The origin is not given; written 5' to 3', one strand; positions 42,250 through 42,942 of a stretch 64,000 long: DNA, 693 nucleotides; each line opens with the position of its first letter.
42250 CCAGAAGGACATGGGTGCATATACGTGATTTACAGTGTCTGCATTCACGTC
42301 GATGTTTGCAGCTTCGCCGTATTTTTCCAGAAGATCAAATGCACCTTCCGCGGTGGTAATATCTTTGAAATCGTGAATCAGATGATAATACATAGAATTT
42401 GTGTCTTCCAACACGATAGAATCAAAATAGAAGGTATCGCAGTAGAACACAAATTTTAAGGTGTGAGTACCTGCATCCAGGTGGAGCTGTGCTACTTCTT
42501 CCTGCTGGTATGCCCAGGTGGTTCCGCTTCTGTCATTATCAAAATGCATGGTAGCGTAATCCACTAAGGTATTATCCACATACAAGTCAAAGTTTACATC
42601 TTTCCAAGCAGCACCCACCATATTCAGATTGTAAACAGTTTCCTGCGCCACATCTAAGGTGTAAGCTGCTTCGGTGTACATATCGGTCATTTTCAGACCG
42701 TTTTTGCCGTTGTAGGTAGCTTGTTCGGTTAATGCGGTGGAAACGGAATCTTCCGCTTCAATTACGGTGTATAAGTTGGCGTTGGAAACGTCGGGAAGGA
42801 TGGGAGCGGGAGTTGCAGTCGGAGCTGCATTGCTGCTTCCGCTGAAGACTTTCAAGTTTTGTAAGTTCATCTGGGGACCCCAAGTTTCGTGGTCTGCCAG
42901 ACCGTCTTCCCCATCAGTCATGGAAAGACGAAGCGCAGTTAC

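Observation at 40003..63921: Tandem array of five giant secreted multi-module paralogs with no recognisable anchor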

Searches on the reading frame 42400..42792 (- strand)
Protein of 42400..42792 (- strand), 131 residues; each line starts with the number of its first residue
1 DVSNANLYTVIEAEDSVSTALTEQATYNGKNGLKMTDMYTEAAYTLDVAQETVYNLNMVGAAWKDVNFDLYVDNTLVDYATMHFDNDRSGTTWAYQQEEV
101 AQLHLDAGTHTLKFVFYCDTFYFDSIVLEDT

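Call 19: search_protein_families(library=pfam, proteins=[window:42400-42792:-], max_evalue=5)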
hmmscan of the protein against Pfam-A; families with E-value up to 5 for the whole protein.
window:42400-42792:- (131 aa): 1 family
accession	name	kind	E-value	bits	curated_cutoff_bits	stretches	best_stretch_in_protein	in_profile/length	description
PF03422.21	CBM_6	-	5.3e-06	27.2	28.9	1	19-128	11-123/125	Carbohydrate binding module (family 6)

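Call 79: search_solved_structures(query=A6, max_evalue=1)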
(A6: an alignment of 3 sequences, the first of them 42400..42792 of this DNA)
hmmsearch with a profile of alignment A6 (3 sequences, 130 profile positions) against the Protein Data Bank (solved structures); distinct sequences matched with E-value up to 1: 15.
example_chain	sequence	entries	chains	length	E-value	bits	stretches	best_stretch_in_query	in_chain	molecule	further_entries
5x7g_A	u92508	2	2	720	0.00046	23.6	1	11-115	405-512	Cycloisomaltooligosaccharide glucanotransferase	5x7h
3wnk_A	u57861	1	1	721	0.005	20.3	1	9-115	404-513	Cycloisomaltooligosaccharide glucanotransferase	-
9me4_G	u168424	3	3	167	0.0057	20.1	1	23-104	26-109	Protein FimG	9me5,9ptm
6e14_G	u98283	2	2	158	0.0058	20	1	23-105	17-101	Protein FimG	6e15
3jwn_G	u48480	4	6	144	0.0081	19.6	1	25-105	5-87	Protein fimG | FimG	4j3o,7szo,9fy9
8j3y_A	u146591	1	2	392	0.02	18.3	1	10-77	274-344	Putative polysaccharide-binding protein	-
8j3x_A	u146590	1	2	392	0.02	18.3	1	10-77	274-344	Putative polysaccharide-binding protein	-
5fu5_A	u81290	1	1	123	0.13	15.7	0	97-128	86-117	CBM77-RFPL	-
8f75_A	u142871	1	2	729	0.83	13.1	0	33-87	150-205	Volume-regulated anion channel subunit LRRC8A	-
9t5p_A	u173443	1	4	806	0.95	12.9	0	33-87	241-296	Volume-regulated anion channel subunit LRRC8A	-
6g8z_A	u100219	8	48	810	0.96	12.9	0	33-87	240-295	Volume-regulated anion channel subunit LRRC8A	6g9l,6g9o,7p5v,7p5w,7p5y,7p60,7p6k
8b41_A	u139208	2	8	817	0.97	12.9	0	33-87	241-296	Volume-regulated anion channel subunit LRRC8A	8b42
9t5n_A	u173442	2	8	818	0.97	12.9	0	33-87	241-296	Volume-regulated anion channel subunit LRRC8A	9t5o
7m17_A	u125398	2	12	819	0.97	12.9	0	33-87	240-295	Volume-regulated anion channel subunit LRRC8A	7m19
6nzw_A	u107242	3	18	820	0.97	12.9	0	33-87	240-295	Volume-regulated anion channel subunit LRRC8A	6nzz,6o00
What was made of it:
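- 42400..42792 (-): P1 C module (aa 1005-1135), CBM6-like. Pfam CBM_6 27.2 bits, cutoff 28.9 (call 19); profile hits the CBM35 of 5x7g at E 4.6e-4 (call 79)
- On CBM6 / CBM35: The C profile hits the CBM35 of 5x7g at 4.6e-4 (call 79).
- C scores near the CBM_6 cutoff (calls 19, 79).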
